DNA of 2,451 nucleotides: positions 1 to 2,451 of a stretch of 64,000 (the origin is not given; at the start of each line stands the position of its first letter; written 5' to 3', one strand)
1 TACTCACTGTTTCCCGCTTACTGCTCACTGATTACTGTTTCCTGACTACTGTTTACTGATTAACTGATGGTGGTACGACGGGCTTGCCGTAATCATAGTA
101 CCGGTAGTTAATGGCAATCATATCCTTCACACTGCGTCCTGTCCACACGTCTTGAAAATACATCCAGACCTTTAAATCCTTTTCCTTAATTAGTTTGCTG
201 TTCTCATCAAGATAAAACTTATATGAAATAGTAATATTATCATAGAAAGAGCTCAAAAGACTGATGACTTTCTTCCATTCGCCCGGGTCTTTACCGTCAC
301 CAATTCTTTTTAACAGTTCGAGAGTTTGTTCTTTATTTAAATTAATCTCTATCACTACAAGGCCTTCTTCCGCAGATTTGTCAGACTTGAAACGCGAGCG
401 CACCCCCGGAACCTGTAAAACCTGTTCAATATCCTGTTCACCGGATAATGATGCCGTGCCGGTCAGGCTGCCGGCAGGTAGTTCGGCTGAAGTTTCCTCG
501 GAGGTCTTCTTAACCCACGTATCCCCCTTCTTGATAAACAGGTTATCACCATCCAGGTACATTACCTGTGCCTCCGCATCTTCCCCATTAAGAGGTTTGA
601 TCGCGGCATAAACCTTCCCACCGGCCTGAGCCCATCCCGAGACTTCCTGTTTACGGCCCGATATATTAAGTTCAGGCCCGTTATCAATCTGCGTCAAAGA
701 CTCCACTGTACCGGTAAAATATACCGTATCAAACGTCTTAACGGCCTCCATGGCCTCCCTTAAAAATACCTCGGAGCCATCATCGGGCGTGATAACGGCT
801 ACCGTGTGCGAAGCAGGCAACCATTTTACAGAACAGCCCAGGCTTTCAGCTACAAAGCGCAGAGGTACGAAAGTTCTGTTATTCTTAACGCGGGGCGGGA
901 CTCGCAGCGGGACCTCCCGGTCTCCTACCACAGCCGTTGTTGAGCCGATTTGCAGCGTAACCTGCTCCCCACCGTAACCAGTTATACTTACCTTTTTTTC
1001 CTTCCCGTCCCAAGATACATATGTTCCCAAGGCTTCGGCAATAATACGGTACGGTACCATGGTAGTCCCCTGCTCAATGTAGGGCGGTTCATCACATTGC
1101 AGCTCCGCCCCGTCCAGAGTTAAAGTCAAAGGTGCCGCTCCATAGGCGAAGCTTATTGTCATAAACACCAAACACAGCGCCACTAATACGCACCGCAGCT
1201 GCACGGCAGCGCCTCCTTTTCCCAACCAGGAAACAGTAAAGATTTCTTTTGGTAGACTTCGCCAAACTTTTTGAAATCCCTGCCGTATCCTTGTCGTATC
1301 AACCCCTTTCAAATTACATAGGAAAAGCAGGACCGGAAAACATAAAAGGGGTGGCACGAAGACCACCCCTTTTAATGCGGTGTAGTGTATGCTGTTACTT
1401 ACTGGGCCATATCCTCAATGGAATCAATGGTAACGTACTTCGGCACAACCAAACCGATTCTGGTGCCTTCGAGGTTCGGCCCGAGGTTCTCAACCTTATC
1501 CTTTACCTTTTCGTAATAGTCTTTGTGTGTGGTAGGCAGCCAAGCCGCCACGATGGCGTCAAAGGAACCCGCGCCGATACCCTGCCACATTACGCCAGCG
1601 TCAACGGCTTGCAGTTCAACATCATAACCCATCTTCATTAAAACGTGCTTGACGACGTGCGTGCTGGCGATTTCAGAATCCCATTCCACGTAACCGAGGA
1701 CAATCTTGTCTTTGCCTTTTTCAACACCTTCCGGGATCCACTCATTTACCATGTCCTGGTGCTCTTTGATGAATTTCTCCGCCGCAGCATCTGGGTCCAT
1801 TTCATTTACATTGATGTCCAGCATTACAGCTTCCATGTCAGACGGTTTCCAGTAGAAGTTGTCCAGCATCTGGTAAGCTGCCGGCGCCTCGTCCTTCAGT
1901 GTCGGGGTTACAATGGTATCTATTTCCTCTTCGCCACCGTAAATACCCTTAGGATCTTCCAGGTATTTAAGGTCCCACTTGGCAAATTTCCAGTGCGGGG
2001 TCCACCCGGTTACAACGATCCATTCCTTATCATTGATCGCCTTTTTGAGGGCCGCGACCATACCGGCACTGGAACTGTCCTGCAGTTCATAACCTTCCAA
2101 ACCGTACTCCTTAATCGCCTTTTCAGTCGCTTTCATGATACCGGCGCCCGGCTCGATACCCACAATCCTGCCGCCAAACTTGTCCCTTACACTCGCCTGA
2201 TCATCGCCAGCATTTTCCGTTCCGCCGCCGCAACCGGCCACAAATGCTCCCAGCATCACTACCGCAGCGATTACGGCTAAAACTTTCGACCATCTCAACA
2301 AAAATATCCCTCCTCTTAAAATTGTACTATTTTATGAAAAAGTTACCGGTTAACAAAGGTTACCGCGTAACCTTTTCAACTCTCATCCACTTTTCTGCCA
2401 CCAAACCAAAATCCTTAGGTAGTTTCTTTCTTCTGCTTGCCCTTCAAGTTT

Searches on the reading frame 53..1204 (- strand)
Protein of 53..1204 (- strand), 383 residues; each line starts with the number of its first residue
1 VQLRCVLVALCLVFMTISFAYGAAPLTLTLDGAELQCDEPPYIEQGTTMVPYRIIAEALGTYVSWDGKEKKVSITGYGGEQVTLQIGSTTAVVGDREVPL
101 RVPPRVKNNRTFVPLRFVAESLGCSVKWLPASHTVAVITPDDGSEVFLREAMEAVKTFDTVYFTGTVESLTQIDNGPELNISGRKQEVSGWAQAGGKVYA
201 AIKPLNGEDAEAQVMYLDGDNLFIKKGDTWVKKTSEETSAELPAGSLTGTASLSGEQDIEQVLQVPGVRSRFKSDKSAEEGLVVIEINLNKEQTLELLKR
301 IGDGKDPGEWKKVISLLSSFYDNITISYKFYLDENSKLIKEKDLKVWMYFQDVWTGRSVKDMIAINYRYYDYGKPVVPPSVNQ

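Call 63: search_protein_families(library=pfam, proteins=[window:53-1204:-], max_evalue=0.00001)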
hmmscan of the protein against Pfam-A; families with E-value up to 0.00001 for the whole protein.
window:53-1204:- (383 aa): 1 family
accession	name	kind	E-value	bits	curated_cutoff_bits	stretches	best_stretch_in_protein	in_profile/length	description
PF07833.16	Cu_amine_oxidN1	-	1.1e-35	122.3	24.2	1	30-136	2-107/108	Copper amine oxidase N-terminal domain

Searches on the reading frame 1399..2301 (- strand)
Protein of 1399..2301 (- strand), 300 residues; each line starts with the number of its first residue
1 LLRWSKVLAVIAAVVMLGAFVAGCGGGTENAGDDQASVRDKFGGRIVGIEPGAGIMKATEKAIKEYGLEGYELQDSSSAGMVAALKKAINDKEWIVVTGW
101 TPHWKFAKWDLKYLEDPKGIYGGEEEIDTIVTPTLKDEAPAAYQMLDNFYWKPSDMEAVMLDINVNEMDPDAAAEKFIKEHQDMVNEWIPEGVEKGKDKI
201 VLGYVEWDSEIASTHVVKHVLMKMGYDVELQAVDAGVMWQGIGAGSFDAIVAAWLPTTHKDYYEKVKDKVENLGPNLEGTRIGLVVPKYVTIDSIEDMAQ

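Call 9: find_encoding_contigs(protein=window:1399-2301:-, flank=10000, max_places=10)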
Protein window:1399-2301:- (300 aa): 1 contig read that carries it; 1 place shown.
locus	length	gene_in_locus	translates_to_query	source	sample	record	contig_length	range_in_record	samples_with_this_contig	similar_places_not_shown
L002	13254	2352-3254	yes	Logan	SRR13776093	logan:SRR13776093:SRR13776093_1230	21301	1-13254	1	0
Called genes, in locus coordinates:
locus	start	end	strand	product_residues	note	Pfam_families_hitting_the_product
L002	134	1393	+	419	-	PF00005:ABC_tran, PF13304:AAA_21 (faint), PF00571:CBS (weak)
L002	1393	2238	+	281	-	PF00528:BPD_transp_1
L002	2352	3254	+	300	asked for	PF04069:OpuAC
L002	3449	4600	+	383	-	PF07833:Cu_amine_oxidN1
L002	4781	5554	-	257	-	PF03096:Ndr, PF00561:Abhydrolase_1, PF12146:Hydrolase_4, PF12697:Abhydrolase_6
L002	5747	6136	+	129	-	PF18423:zf_CopZ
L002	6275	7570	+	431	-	PF00919:UPF0004, PF04055:Radical_SAM, PF01938:TRAM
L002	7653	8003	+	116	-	PF06133:Com_YlbF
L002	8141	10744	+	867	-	PF01624:MutS_I, PF05188:MutS_II, PF05192:MutS_III, PF05190:MutS_IV, PF00488:MutS_V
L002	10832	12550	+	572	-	PF02518:HATPase_c, PF13589:HATPase_c_3, PF01119:DNA_mis_repair, PF08676:MutL_C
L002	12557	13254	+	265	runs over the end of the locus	PF04445:SAM_MT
